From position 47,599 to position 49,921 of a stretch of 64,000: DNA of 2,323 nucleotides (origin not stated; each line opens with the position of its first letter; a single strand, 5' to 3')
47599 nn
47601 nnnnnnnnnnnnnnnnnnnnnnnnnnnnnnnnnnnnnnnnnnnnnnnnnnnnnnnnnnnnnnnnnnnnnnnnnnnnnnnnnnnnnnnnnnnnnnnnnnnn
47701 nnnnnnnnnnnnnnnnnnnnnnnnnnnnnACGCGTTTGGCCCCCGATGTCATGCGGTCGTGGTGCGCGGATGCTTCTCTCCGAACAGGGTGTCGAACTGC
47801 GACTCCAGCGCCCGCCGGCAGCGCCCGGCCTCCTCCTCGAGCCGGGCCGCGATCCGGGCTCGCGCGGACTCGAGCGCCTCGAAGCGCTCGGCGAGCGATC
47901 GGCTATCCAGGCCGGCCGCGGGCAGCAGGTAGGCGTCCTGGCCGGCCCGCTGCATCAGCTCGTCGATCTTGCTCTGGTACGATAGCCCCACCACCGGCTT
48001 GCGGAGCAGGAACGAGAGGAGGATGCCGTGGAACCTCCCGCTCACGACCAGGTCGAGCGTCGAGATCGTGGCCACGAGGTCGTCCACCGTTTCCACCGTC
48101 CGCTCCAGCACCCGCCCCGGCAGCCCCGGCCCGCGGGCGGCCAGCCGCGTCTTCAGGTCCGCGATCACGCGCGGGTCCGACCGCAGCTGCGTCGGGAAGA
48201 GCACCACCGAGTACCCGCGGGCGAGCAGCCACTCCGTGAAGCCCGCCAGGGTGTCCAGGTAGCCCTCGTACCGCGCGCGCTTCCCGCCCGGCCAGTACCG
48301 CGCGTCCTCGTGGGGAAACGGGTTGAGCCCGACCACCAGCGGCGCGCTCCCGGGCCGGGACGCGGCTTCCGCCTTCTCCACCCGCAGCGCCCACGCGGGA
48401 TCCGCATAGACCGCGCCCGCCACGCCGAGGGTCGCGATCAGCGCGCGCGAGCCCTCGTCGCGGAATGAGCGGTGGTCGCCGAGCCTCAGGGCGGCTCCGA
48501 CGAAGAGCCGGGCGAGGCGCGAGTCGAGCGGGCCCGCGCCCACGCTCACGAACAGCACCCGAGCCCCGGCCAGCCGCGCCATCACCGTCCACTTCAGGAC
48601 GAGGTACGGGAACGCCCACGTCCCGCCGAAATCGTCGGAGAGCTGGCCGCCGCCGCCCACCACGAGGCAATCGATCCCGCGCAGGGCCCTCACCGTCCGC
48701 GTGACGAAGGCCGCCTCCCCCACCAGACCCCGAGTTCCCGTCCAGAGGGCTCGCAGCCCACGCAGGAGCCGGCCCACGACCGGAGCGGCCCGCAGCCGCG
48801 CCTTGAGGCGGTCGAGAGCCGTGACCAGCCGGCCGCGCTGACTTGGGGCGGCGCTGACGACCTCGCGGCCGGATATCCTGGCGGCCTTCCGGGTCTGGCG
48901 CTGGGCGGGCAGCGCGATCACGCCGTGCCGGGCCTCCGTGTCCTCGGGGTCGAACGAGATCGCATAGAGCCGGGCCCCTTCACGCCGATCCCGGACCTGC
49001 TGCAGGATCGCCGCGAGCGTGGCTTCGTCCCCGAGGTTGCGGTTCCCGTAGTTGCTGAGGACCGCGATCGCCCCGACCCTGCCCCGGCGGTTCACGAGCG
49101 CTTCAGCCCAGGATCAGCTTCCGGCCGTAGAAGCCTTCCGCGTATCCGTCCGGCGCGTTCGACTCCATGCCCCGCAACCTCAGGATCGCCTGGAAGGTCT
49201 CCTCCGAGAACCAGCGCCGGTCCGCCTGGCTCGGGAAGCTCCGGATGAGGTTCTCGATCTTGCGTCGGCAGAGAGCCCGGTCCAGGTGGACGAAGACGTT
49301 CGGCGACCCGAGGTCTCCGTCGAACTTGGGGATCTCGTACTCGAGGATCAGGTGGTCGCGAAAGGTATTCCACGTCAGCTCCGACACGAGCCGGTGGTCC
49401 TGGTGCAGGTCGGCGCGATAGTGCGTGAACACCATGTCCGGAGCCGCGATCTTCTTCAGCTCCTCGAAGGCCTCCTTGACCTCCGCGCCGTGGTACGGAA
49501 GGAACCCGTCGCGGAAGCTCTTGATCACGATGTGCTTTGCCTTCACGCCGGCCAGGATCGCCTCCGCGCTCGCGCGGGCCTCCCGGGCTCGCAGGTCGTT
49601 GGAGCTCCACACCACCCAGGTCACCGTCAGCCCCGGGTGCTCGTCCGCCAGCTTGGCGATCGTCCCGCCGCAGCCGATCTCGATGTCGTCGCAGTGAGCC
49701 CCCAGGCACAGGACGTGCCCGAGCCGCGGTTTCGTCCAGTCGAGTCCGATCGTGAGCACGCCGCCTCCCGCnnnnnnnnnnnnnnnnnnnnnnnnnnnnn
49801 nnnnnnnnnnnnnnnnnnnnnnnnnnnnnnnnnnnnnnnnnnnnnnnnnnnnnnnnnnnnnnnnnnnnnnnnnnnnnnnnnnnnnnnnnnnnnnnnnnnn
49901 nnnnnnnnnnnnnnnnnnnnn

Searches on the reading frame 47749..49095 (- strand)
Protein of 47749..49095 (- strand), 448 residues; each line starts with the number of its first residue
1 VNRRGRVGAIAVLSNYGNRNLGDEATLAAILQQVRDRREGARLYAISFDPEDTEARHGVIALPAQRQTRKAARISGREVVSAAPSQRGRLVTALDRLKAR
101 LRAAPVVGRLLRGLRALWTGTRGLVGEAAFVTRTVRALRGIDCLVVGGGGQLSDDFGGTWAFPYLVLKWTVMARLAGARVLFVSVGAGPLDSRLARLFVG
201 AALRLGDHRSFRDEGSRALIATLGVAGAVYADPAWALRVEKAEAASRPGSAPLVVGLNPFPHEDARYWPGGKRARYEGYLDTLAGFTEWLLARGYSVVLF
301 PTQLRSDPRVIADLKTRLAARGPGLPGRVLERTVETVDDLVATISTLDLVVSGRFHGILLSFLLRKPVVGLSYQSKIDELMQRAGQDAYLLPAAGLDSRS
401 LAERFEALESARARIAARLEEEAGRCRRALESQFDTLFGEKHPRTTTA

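Call 3: search_protein_families(library=pfam, proteins=[window:47749-49095:-], max_evalue=0.01)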
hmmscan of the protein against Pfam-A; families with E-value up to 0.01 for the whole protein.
window:47749-49095:- (448 aa): 1 family
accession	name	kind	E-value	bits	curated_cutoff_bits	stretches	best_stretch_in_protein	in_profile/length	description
PF04230.19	PS_pyruv_trans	-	2.2e-33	116.8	25.3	1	20-375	1-280/280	Polysaccharide pyruvyl transferase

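Call 4: search_protein_families(library=ncbifam, proteins=[window:47749-49095:-], max_evalue=0.01)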
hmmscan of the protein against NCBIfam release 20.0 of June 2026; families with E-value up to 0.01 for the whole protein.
window:47749-49095:- (448 aa): 1 family
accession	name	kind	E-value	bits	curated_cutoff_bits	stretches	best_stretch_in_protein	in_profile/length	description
TIGR03609.1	S_layer_CsaB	equivalog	6.2e-38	130.8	213.1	2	133-389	58-294/301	polysaccharide pyruvyl transferase CsaB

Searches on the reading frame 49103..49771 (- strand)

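Call 45: search_protein_families(library=pfam, proteins=[window:49103-49771:-], max_evalue=0.001)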
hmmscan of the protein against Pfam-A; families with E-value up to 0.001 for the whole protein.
window:49103-49771:- (222 aa): 1 family
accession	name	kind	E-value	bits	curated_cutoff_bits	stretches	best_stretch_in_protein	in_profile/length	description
PF02585.22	PIG-L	-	9.3e-17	62.2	28.2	1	21-135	1-127/129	GlcNAc-PI de-N-acetylase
